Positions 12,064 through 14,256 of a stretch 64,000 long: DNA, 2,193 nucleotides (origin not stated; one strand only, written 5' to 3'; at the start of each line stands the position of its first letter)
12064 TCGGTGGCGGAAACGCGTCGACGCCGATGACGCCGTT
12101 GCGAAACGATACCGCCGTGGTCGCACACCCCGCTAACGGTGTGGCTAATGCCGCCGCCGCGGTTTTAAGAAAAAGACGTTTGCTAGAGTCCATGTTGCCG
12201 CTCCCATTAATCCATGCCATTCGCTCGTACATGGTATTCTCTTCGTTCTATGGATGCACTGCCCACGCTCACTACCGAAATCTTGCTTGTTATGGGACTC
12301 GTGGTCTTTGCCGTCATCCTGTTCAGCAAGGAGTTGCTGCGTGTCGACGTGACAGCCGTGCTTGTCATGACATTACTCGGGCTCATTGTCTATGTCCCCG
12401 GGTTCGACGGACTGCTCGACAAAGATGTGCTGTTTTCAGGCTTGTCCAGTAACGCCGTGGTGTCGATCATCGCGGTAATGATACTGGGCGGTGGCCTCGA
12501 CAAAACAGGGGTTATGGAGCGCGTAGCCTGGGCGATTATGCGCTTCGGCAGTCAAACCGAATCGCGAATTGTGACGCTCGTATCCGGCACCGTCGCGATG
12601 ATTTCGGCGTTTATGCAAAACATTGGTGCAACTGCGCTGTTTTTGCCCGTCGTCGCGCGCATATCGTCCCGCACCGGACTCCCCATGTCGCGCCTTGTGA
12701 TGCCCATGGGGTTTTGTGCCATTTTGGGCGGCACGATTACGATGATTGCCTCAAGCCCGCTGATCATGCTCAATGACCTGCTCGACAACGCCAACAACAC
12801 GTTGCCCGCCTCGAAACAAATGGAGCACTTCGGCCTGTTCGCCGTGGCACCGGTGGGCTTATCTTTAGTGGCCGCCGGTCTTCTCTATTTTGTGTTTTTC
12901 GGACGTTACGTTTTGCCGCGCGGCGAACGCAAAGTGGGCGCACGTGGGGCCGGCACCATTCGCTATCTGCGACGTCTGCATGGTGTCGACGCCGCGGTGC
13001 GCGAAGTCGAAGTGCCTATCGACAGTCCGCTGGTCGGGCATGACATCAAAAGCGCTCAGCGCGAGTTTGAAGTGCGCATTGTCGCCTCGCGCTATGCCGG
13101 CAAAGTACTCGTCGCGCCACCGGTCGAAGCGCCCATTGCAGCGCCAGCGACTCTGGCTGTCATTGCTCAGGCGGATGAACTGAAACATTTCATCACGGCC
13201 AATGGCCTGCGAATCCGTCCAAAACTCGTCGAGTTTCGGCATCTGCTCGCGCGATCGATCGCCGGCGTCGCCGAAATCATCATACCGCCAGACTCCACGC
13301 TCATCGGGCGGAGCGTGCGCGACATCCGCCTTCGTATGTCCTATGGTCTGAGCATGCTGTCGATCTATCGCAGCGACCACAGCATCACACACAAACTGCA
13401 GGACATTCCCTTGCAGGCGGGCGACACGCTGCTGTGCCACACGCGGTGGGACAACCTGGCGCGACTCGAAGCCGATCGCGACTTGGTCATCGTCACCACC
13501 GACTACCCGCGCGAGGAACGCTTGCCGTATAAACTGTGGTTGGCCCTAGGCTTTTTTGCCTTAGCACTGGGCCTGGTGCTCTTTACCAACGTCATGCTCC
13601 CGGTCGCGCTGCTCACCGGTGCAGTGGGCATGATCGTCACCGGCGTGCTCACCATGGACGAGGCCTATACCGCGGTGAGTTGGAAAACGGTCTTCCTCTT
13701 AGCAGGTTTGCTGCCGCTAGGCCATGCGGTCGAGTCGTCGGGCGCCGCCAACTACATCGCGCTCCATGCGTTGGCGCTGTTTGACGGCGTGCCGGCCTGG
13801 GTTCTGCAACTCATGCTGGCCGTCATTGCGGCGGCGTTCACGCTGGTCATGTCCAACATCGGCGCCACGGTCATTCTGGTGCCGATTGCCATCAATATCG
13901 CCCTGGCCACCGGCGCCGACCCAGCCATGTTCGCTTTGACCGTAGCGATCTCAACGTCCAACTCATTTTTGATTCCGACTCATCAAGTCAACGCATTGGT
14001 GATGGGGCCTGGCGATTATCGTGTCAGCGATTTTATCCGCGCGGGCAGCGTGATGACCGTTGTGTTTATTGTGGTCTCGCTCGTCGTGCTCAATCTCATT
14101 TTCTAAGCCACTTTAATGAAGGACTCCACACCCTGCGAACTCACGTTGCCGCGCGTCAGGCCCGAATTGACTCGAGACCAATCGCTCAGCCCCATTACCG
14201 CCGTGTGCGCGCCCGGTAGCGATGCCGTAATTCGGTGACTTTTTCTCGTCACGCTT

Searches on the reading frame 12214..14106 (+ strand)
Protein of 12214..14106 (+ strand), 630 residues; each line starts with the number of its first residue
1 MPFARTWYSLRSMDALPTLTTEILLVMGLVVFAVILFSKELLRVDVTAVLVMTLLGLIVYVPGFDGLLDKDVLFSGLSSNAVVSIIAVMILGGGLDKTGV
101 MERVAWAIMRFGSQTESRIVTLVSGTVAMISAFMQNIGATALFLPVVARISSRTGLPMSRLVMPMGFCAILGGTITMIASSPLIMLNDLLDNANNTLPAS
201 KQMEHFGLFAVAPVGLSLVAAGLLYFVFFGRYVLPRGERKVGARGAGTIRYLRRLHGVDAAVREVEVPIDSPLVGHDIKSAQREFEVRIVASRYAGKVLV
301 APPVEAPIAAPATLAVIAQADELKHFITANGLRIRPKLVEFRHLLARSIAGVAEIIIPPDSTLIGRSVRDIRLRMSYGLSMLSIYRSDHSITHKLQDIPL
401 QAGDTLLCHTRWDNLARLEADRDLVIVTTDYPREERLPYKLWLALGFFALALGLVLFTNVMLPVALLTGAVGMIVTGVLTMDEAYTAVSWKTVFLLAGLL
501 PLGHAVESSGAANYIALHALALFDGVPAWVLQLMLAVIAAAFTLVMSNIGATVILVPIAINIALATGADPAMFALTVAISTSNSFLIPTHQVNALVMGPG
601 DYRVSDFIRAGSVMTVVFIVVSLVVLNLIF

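Call 4: search_protein_families(library=pfam, proteins=[window:12214-14106:+])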
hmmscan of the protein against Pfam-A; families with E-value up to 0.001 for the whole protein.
window:12214-14106:+ (630 aa): 3 families
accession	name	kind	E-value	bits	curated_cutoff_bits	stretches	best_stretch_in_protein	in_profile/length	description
PF03600.22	CitMHS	-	8.9e-71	239.1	31.9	1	35-578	2-336/336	Citrate transporter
PF02080.26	TrkA_C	-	2e-17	63.3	27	2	352-419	1-67/71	TrkA-C domain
PF00939.25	Na_sulph_symp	-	1.1e-12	48.1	27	1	464-626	296-462/472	Sodium:sulfate symporter transmembrane region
